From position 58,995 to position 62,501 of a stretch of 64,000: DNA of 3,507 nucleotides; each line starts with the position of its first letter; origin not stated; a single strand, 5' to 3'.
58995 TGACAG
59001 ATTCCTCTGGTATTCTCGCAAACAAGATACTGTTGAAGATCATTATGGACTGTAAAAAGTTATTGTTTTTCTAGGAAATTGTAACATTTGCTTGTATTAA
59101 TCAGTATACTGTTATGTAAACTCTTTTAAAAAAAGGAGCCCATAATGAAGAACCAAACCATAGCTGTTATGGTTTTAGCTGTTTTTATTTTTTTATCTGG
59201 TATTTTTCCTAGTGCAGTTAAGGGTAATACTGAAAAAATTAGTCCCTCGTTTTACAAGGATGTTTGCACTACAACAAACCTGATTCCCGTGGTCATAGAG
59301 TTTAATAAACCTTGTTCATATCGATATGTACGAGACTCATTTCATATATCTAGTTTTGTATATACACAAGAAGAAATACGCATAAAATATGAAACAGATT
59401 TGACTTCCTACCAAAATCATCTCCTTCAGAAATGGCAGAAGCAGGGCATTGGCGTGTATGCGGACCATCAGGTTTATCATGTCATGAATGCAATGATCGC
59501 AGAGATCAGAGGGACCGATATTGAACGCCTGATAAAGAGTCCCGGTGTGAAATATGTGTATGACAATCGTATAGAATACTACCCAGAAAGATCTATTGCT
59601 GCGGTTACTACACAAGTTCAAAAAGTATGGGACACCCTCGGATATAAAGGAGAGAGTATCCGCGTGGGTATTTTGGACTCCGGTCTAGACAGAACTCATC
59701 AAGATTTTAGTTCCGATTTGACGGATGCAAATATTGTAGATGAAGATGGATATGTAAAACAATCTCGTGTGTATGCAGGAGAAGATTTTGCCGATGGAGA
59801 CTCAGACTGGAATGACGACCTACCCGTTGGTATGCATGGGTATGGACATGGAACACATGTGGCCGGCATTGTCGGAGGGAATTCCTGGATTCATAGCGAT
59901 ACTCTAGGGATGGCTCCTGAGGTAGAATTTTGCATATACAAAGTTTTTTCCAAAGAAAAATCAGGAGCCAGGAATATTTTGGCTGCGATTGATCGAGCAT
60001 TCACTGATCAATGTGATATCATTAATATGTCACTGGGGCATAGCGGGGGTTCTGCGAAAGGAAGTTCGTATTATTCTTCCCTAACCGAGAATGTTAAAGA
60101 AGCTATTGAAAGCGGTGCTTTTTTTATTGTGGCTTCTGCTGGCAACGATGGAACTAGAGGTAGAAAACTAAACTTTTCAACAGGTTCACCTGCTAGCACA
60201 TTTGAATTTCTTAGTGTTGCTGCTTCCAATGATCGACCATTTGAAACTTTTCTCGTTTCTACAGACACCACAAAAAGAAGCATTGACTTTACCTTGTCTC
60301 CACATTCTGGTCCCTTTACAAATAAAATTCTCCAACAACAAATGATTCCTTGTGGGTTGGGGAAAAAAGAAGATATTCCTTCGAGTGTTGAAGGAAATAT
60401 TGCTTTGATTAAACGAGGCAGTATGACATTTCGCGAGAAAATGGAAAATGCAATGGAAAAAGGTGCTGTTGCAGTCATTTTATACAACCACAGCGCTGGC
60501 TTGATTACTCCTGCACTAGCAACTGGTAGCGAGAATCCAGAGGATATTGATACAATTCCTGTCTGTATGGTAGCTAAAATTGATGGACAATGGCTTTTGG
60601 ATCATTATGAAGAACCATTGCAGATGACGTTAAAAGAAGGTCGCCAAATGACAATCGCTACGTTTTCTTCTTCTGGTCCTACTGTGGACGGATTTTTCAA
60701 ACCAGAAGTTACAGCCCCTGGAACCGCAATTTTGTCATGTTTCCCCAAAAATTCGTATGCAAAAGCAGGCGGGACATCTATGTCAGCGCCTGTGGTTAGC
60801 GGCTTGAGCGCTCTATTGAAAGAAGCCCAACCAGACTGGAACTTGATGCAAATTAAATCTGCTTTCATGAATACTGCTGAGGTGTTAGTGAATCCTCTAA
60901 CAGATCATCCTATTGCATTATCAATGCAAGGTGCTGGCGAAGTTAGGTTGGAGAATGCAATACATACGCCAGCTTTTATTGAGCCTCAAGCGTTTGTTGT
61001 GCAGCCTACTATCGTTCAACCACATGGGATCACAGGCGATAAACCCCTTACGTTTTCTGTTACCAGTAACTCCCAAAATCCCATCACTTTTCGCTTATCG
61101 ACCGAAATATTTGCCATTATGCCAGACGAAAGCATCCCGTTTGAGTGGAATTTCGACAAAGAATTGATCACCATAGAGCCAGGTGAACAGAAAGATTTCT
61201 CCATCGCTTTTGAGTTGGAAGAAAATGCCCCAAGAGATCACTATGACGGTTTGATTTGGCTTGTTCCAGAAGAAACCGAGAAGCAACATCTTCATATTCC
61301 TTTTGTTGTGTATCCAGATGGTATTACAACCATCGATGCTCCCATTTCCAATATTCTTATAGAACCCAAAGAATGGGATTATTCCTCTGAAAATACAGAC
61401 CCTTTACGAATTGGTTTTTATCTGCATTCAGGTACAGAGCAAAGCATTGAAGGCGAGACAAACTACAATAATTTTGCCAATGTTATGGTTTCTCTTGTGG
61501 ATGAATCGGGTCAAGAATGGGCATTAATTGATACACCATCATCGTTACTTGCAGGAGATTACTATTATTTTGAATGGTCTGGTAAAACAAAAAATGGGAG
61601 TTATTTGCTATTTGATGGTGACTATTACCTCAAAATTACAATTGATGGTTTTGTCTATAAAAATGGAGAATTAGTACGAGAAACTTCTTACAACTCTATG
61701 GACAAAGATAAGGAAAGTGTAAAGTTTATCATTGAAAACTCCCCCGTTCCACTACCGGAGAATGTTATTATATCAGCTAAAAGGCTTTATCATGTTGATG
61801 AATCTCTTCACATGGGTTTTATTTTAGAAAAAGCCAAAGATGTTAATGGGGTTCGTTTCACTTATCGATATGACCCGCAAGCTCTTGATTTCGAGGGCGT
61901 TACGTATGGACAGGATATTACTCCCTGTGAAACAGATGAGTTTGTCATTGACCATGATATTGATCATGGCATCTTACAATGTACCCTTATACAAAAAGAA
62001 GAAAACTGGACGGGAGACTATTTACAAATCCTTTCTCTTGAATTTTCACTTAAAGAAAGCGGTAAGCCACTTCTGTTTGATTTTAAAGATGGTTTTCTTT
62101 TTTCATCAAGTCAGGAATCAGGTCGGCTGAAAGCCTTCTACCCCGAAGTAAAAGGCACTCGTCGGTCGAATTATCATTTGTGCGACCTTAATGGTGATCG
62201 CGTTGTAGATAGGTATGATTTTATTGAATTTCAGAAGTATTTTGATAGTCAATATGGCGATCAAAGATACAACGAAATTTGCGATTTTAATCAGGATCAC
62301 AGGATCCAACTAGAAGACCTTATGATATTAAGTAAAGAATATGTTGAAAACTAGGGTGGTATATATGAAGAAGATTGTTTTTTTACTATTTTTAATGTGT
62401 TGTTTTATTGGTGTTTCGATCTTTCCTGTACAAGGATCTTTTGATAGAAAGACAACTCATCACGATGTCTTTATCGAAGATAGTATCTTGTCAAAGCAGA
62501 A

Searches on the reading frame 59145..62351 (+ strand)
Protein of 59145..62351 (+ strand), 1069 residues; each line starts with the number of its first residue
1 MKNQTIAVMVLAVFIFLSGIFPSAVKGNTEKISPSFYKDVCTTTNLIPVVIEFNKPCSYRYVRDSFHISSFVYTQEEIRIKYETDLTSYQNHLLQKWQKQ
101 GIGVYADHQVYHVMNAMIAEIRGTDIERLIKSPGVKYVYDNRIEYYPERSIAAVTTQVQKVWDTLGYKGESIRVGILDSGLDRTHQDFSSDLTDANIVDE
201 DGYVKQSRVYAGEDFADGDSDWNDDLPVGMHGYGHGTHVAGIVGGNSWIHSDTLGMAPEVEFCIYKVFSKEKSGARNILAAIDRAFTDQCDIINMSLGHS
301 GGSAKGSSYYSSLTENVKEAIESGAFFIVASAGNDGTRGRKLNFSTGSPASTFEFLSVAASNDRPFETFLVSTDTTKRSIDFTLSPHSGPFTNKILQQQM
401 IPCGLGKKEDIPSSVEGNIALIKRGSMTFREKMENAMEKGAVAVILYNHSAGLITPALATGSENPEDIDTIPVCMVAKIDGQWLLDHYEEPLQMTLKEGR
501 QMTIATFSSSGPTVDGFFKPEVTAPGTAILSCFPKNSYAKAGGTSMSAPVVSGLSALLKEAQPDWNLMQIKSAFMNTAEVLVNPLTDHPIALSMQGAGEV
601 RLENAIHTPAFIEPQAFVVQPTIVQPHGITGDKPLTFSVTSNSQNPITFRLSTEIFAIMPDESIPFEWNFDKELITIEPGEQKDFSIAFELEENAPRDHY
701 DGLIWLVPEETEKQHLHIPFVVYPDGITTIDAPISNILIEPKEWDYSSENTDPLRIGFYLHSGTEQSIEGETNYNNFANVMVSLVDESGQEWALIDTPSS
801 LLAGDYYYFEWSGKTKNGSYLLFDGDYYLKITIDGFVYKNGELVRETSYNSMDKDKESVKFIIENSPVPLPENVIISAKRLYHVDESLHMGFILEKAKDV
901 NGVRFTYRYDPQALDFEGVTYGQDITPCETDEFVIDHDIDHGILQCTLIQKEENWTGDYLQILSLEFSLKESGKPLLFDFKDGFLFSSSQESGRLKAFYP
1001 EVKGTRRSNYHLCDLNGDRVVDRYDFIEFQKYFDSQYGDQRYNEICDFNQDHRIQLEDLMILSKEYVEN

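Call 3: search_protein_families(library=pfam, proteins=[window:59145-62351:+], max_evalue=0.1)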
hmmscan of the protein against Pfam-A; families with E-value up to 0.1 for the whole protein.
window:59145-62351:+ (1069 aa): 5 families
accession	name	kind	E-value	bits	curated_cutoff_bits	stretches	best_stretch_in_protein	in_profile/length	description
PF00082.27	Peptidase_S8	-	3.2e-51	174.8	21.8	1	169-598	1-288/288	Subtilase family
PF02225.27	PA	-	2.6e-16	60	23.9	1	411-484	23-95/95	PA domain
PF00404.24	Dockerin_1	-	4.9e-05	23.9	22.9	1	1014-1064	3-54/57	Dockerin type I domain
PF06280.18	fn3_5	-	0.0059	17.7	27.6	1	631-721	20-112/112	Fn3-like domain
PF00963.24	Cohesin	-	0.014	16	24.1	1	896-974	24-106/139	Cohesin domain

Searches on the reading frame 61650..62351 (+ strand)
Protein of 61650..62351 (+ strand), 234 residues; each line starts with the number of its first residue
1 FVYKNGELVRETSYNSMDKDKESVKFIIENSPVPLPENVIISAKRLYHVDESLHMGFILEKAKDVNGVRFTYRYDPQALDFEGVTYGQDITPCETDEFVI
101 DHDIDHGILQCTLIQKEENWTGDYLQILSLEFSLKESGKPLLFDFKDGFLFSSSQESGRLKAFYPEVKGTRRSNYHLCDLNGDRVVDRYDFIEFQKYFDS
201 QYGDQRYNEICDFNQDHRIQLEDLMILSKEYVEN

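Call 10: search_solved_structures(query=window:61722-62351:+, max_evalue=10, show_alignments=3)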
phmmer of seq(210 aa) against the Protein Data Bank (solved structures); distinct sequences matched with E-value up to 10: 14.
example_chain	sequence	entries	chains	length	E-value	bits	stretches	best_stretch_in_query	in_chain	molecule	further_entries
2y3n_B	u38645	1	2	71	0.0046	20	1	155-206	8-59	CELLULOSOMAL FAMILY-48 PROCESSIVE GLYCOSIDE HYDROLASE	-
4wi0_B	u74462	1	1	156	0.0077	19.2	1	159-207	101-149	Cellulosomal scaffoldin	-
4u3s_B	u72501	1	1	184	0.02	17.9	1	159-207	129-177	Cellulosomal scaffoldin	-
2vn5_B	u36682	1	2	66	0.057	16.4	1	155-205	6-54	ENDOGLUCANASE A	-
5k39_B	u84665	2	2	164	0.087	15.8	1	159-205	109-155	Dockerin module from a protein of unknown function | Ig domain protein group 2 domain protein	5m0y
2vn6_B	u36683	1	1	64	0.1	15.6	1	155-205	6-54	ENDOGLUCANASE A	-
2b59_B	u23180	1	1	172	0.31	14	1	155-207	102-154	Cellulosomal scaffolding protein A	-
6kgc_B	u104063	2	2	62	0.32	13.9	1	149-207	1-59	And cellulose-binding endoglucanase family 9 CelL ortholog dockerin domain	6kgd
6kg9_A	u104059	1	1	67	0.35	13.8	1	149-207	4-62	And cellulose-binding endoglucanase family 9 CelL ortholog dockerin domain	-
5lxv_B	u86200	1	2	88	0.36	13.8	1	154-207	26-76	Carbohydrate-binding protein WP_009985128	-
3kcp_A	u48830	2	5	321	0.41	13.6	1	155-207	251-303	Cellulosomal-scaffolding protein A | Cellulosome anchoring protein cohesin region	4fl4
5g5d_B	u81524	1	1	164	0.71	12.8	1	159-207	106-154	CELLULOSOMAL-SCAFFOLDING PROTEIN A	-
6kge_D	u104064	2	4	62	0.8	12.6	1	149-207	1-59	And cellulose-binding endoglucanase family 9 CelL ortholog dockerin domain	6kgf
3l7w_A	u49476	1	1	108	1.1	12.2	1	88-157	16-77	Putative uncharacterized protein SMU.1704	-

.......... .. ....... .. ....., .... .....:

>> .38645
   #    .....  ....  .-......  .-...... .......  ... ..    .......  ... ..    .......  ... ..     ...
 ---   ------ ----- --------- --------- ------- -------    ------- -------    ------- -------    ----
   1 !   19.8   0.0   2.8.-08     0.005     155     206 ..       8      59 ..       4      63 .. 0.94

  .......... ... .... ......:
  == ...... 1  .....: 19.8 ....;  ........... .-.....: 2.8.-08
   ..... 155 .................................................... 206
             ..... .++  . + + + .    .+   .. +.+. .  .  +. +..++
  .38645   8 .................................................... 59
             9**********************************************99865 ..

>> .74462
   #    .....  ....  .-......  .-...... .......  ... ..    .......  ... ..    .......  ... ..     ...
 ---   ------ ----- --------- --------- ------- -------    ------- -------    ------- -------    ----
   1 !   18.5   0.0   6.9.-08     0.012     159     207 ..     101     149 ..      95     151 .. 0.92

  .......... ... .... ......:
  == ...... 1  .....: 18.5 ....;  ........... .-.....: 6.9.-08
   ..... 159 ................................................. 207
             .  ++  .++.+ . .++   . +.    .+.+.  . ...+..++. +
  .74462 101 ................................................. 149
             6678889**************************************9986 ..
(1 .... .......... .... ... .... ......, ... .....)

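Call 46: find_homologous_proteins(query=window:61650-62351:+, max_evalue=0.01)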
Query window:61650-62351:+: 116 candidates shared short words with the query, none scored E <= 0.01.

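Call 47: find_related_loci(query=window:61650-62351:+, collection=metagenome_contigs, flank=4000)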
Query window:61650-62351:+ (234 aa) in metagenome_contigs; peptide patterns used: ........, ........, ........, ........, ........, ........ (x = any residue, [..] = any of these).
56 stretches matched a pattern; 2 encode a relative of the query (tblastn E <= 1e-3); 2 distinct loci.
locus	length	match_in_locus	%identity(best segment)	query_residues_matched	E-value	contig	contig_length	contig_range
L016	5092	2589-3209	31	21-233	2e-26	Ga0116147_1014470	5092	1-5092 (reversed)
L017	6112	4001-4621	31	21-233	3e-26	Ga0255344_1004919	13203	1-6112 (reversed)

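Call 51: search_protein_families(library=pfam, proteins=[L017:1499-4627:+], max_evalue=0.1)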
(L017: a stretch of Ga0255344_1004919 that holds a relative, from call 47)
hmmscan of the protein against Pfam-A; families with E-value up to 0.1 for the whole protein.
L017:1499-4627:+ (1043 aa): 5 families
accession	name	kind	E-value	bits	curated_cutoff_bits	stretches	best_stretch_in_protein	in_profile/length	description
PF00082.27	Peptidase_S8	-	5.5e-56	190.4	21.8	1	178-590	1-288/288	Subtilase family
PF02225.27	PA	-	4.8e-16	59.1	23.9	1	385-477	4-95/95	PA domain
PF00963.24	Cohesin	-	3.3e-05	24.6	24.1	1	858-942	10-99/139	Cohesin domain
PF17766.7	fn3_6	-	0.011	16.3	26.4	0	598-689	2-85/99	Fibronectin type-III domain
PF13860.13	FlgD_ig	-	0.019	15.4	27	1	763-812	25-72/79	FlgD Ig-like domain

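Call 76: predict_structure(alignment_id=A4)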
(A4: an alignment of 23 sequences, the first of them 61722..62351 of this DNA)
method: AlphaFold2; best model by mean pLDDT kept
length: 210 residues; sequences in the alignment: 23
mean_pLDDT: 78.2   pTM: 0.64
mean pLDDT of the five models: 78.2, 78.1, 76.8, 76.3, 76.1
residues with pLDDT >= 90: 70; 70-90: 94; 50-70: 21; < 50: 25
segments of 3 or more residues with pLDDT < 50: 1-16, 148-151, 207-210
pLDDT, mean of each block of 10 residues (from residue 1): 36 47 82 91 94 94 86 90 95 91 93 81 90 84 63 64 77 70 78 80 58
secondary structure, 60 per line:
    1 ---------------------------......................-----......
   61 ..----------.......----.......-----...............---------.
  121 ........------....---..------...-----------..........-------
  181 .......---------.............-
elements in order: E28-49 E55-62 E73-79 E84-90 E96-110 E120-128 E135-138 H164-173 H181-187 H197-209

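Call 79: fold_search(model_id=the predicted structure, library=pdb)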
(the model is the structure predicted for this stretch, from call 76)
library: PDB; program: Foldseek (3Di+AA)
matches with E <= 10: 1271; with E <= 0.001: 31
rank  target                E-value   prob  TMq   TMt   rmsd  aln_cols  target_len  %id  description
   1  2xdh                  9.1e-05  1.00  0.43  0.63   4.2       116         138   11  Non-cellulosomal cohesin from the hyperthermophilic archaeon Archaeoglobus fulgidus (released 2010-05-26)
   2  3ghp_A                1.4e-04  1.00  0.46  0.51   4.0       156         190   16  Structure of the second type II cohesin module from the adaptor ScaA scaffoldin of Acetivibrio cellulolyticus (includi (released 2009-06-23)
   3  2y3n_A                2.3e-04  1.00  0.39  0.47   3.9       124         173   10  Type II cohesin-dockerin domain from Bacteroides cellolosolvens (released 2012-01-11)
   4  4wi0_A                2.4e-04  1.00  0.44  0.54   4.3       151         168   14  Crystal structure of Coh3ScaB-XDoc_M2ScaA complex: A C-terminal interface mutant of type II Cohesin-X-Dockerin complex (released 2015-10-07)
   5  3ghp_B                2.6e-04  1.00  0.44  0.50   4.0       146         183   14  Structure of the second type II cohesin module from the adaptor ScaA scaffoldin of Acetivibrio cellulolyticus (includi (released 2009-06-23)
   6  3fnk_B                2.6e-04  1.00  0.42  0.51   4.8       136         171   14  Crystal structure of the second type II cohesin module from the cellulosomal adaptor ScaA scaffoldin of Acetivibrio ce (released 2009-06-23)
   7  3fnk_A                3.0e-04  1.00  0.42  0.50   3.9       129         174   15  Crystal structure of the second type II cohesin module from the cellulosomal adaptor ScaA scaffoldin of Acetivibrio ce (released 2009-06-23)
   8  4fl4_B                3.0e-04  1.00  0.43  0.54   4.3       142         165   18  Scaffoldin conformation and dynamics revealed by a ternary complex from the Clostridium thermocellum cellulosome (released 2012-06-27)
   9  1qzn                  3.2e-04  1.00  0.49  0.59   4.1       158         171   16  Crystal Structure Analysis of a type II cohesin domain from the cellulosome of Acetivibrio cellulolyticus (released 2004-09-21)
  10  4u3s_A                3.4e-04  1.00  0.43  0.52   4.2       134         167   16  Crystal structure of Coh3ScaB-XDoc_M1ScaA complex: A N-terminal interface mutant of type II Cohesin-X-Dockerin complex (released 2015-07-29)
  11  3f2l                  3.6e-04  1.00  0.46  0.55   6.5       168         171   17  Crystal structure analysis of the K171A mutation of N-terminal type II cohesin 1 from the cellulosomal ScaB subunit of A (released 2008-12-02)
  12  1zv9                  3.6e-04  1.00  0.43  0.52  11.4       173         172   16  Crystal structure analysis of a type II cohesin domain from the cellulosome of Acetivibrio cellulolyticus- SeMet derivat (released 2006-06-13)
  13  4fl4_K                3.8e-04  1.00  0.41  0.50   7.2       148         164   20  Scaffoldin conformation and dynamics revealed by a ternary complex from the Clostridium thermocellum cellulosome (released 2012-06-27)
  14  2vn6_A                4.3e-04  1.00  0.45  0.60   4.7       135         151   16  The Clostridium cellulolyticum dockerin displays a dual binding mode for its cohesin partner (released 2008-05-13)
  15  1tyj                  4.5e-04  1.00  0.39  0.48   3.5       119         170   12  Crystal Structure Analysis of type II Cohesin A11 from Bacteroides cellulosolvens (released 2005-04-26)
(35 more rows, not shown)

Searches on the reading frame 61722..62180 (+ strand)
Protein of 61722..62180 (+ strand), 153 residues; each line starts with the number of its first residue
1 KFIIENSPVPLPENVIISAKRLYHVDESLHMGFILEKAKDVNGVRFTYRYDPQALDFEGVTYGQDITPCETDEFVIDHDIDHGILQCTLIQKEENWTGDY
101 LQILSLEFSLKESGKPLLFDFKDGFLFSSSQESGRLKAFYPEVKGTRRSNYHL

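Call 15: search_protein_families(library=pfam, proteins=[window:61722-62180:+], max_evalue=10)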
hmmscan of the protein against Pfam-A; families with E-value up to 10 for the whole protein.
seq(153 aa): 1 family
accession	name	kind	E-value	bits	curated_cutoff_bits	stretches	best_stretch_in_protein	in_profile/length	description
PF00963.24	Cohesin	-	0.00083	20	24.1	1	36-115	23-106/139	Cohesin domain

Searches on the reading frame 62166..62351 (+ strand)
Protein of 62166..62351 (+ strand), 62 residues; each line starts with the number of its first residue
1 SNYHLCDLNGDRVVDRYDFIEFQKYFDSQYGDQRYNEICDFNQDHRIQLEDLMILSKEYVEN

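Call 92: search_solved_structures(query=A5, max_evalue=0.01, show_alignments=1)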
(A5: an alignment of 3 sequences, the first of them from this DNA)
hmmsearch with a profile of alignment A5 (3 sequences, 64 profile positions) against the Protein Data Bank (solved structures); distinct sequences matched with E-value up to 0.01: 20.
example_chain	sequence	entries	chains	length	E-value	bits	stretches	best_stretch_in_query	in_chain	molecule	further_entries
2y3n_B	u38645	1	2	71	6.9e-12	48.5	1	7-63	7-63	CELLULOSOMAL FAMILY-48 PROCESSIVE GLYCOSIDE HYDROLASE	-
4u3s_B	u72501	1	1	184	4.3e-08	36.4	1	11-62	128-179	Cellulosomal scaffoldin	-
4wi0_B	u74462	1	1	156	5.1e-08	36.1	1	11-62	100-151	Cellulosomal scaffoldin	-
2b59_B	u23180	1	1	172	3.1e-07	33.6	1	5-61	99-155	Cellulosomal scaffolding protein A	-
3kcp_A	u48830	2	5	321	8.2e-07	32.3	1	5-61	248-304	Cellulosomal-scaffolding protein A | Cellulosome anchoring protein cohesin region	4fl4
6kg9_A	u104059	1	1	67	3.2e-06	30.4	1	2-63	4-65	And cellulose-binding endoglucanase family 9 CelL ortholog dockerin domain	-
5g5d_B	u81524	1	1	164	5e-06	29.8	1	6-61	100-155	CELLULOSOMAL-SCAFFOLDING PROTEIN A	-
6kge_D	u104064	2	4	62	8.3e-06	29.1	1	3-62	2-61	And cellulose-binding endoglucanase family 9 CelL ortholog dockerin domain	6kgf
6kgc_B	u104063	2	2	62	8.4e-06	29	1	3-62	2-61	And cellulose-binding endoglucanase family 9 CelL ortholog dockerin domain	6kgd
4dh2_B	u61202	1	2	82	2e-05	27.8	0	5-26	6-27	Dockerin type 1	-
5k39_B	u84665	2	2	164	8.9e-05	25.8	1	11-60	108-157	Dockerin module from a protein of unknown function | Ig domain protein group 2 domain protein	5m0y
2vn6_B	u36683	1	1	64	9.3e-05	25.7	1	6-58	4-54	ENDOGLUCANASE A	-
2vn5_B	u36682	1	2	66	0.00038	23.7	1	6-58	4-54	ENDOGLUCANASE A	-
5lxv_B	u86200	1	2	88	0.00093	22.5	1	7-54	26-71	Carbohydrate-binding protein WP_009985128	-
4fl4_A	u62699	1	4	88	0.0013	22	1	5-58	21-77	Glycoside hydrolase family 9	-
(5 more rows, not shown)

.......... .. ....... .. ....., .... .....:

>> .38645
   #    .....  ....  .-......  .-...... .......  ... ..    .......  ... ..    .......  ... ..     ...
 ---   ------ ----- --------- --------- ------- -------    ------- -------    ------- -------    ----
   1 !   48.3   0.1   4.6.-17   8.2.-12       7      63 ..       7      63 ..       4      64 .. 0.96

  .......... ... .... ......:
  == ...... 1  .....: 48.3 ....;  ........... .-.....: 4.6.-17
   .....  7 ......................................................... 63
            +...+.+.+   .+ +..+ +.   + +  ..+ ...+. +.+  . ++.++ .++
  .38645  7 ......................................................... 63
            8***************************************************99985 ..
